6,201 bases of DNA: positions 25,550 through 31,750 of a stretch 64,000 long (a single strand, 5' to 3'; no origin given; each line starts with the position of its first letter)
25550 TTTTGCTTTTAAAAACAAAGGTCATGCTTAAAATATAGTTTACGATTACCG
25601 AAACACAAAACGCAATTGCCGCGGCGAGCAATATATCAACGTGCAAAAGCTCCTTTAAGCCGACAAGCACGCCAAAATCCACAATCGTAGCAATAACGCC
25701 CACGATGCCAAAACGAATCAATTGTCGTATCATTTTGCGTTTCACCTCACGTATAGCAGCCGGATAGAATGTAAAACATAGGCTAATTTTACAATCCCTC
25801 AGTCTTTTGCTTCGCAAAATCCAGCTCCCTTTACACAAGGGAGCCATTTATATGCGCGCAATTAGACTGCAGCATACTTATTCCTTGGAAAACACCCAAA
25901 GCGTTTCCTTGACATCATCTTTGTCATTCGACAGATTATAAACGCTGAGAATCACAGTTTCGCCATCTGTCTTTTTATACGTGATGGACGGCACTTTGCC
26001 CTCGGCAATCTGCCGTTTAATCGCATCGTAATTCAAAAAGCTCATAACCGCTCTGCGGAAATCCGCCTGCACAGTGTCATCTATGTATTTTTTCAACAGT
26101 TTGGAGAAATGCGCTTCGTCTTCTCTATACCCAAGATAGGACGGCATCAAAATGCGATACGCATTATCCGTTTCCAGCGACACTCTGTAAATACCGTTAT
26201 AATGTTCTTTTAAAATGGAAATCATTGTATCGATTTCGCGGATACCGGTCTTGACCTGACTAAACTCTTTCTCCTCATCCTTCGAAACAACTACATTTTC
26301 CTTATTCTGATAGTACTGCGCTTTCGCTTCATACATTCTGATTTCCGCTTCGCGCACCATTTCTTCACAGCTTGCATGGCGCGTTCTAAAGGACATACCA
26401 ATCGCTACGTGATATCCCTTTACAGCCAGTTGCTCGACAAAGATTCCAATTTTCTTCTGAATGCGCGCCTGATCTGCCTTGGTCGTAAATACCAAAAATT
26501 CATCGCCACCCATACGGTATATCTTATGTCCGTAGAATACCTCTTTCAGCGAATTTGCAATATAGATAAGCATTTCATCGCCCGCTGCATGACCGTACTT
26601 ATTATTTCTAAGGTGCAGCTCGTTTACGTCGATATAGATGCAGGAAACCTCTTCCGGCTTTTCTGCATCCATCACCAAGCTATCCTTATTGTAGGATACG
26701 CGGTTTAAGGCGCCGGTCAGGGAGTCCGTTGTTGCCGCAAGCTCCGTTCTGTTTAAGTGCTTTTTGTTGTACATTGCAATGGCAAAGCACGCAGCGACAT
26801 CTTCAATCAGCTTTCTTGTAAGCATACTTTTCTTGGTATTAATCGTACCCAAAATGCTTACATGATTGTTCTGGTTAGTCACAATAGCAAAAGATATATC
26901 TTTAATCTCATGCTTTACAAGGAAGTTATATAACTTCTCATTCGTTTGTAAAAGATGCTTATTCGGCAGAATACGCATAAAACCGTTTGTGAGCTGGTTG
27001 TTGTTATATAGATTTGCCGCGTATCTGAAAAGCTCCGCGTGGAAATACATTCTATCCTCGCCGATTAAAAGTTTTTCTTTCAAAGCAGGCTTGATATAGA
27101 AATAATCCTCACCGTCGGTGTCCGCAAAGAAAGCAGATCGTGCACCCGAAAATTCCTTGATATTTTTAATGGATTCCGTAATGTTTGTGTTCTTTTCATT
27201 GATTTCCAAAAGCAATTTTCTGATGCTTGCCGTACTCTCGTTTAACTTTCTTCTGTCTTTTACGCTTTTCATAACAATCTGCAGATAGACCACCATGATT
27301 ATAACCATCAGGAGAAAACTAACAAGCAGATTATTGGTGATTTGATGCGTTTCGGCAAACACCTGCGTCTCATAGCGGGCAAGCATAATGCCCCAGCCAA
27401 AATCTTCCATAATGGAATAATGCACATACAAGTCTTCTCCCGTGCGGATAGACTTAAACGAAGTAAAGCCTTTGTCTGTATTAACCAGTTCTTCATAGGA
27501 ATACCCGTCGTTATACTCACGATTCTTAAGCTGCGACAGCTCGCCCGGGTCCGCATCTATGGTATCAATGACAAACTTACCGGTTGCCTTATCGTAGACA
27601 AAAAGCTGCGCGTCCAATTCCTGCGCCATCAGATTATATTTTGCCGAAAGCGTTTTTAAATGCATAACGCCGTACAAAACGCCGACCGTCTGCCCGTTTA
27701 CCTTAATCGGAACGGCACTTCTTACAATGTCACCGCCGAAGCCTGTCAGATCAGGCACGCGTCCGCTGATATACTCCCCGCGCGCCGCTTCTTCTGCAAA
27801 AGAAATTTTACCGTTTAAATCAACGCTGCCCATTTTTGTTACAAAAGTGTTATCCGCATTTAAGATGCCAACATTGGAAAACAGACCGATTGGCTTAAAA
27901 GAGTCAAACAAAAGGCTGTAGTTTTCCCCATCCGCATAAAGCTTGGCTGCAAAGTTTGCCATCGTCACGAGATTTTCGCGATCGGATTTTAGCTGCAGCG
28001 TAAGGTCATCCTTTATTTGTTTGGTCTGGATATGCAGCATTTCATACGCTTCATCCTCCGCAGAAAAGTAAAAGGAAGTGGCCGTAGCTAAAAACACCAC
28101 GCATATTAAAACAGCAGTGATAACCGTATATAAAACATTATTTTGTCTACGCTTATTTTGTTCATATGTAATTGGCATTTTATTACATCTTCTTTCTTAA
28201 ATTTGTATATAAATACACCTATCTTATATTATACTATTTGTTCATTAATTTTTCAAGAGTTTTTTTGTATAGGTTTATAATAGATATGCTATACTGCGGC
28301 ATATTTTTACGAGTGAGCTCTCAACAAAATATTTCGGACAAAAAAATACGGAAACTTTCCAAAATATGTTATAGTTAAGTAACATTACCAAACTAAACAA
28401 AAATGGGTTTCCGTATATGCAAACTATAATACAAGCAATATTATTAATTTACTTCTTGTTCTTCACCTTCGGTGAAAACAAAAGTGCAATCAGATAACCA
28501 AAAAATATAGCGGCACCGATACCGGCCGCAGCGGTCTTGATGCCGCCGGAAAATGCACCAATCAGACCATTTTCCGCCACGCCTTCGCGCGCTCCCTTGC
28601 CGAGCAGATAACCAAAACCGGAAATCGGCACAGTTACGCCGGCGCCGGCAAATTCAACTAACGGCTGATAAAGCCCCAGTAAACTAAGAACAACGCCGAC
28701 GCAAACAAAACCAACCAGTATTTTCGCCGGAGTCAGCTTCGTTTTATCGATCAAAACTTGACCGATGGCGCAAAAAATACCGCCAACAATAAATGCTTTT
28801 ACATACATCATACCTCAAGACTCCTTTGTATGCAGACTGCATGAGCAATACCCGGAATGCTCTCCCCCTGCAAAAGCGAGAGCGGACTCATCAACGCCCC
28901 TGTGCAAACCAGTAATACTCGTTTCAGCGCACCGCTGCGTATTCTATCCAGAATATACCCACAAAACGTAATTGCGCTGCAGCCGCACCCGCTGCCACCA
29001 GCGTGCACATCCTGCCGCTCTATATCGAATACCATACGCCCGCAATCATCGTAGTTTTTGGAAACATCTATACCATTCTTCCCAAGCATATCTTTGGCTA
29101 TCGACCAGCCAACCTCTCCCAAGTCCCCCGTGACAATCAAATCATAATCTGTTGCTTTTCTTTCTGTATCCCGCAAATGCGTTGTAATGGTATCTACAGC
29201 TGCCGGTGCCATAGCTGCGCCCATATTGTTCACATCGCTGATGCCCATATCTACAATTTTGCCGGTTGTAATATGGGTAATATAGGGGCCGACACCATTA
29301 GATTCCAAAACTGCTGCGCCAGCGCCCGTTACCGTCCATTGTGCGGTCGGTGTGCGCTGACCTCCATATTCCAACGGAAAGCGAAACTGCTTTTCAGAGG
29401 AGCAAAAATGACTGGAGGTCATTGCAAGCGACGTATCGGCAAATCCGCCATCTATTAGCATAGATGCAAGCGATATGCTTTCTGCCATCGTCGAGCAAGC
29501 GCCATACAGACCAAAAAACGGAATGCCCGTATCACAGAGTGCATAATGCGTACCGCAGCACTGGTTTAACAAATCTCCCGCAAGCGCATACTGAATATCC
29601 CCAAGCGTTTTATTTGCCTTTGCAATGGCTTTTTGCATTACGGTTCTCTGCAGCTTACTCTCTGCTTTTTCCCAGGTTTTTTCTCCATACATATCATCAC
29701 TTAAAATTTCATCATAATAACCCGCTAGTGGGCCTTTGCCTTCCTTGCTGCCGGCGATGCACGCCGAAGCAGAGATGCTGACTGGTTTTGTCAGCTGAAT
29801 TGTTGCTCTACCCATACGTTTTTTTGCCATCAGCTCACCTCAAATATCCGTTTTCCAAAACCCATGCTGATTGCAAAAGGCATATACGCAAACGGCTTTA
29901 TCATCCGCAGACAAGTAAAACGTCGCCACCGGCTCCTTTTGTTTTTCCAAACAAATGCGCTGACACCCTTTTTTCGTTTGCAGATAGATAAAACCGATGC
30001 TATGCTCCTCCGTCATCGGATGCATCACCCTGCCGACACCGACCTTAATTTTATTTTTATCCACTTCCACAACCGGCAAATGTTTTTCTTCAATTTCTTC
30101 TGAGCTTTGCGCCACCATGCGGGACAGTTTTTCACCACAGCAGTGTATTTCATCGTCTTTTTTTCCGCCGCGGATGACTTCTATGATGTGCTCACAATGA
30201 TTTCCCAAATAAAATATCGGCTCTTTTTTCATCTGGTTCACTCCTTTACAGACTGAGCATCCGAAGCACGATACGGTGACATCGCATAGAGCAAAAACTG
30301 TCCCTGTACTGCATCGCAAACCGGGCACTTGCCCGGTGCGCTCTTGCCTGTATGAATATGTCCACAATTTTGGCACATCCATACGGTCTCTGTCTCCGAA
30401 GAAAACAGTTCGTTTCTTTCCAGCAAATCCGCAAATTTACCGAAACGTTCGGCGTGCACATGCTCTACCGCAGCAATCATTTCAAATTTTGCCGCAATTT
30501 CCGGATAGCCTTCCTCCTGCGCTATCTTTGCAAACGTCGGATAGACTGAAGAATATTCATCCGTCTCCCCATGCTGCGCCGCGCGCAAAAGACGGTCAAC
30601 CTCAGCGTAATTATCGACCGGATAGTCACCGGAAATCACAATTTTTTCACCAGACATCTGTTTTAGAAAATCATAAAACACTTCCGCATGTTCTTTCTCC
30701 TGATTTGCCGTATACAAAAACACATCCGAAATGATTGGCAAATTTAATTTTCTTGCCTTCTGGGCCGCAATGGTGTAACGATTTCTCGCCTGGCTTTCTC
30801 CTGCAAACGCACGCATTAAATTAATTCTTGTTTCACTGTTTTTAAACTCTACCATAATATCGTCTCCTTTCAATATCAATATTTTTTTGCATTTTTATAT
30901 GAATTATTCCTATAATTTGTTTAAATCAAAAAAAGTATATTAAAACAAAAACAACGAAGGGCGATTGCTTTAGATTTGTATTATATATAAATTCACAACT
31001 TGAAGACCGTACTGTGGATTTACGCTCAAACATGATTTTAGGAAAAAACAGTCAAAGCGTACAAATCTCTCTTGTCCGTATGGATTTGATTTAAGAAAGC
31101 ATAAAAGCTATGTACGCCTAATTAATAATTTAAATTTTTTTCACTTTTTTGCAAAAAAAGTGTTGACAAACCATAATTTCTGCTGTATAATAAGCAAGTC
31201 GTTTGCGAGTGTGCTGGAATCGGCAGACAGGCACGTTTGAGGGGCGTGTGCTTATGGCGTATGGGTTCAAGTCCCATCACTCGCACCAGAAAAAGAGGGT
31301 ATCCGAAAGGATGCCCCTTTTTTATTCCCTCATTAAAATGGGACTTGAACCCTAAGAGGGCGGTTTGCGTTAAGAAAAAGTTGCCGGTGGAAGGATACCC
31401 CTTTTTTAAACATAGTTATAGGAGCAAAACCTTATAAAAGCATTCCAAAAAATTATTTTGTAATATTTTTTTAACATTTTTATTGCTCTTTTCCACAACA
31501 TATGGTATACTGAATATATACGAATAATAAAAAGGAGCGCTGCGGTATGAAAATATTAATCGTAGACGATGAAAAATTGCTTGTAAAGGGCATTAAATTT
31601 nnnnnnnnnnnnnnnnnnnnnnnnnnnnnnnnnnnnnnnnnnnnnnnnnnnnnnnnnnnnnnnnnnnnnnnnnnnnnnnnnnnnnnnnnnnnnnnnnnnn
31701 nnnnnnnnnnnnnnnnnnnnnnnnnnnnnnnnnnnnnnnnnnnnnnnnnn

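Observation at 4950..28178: A ~23-kb Wzx/Wzy exopolysaccharide locus interspersed with four c-di-GMP signalling proteins and lacking the usual Gram-positive control genes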

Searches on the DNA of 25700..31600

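Call 11: search_rna_families(source=window, start=25700, end=31600, threshold=evalue, max_evalue=1)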
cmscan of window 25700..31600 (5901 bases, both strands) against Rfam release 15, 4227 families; matches with E-value up to 1: 3.
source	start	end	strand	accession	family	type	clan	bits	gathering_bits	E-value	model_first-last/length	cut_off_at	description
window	31205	31285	+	RF00005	tRNA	Gene; tRNA;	CL00001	45.7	29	1.4e-07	1-71/71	no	tRNA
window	31285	31477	+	RF01808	MicX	Gene; sRNA;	-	25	75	0.02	1-194/194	no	MicX Vibrio cholerae sRNA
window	27994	28062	-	RF00157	SNORD39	Gene; snRNA; snoRNA; CD-box;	CL00057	20.3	35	0.81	1-80/80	no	Small nucleolar RNA SNORD55/SNORD39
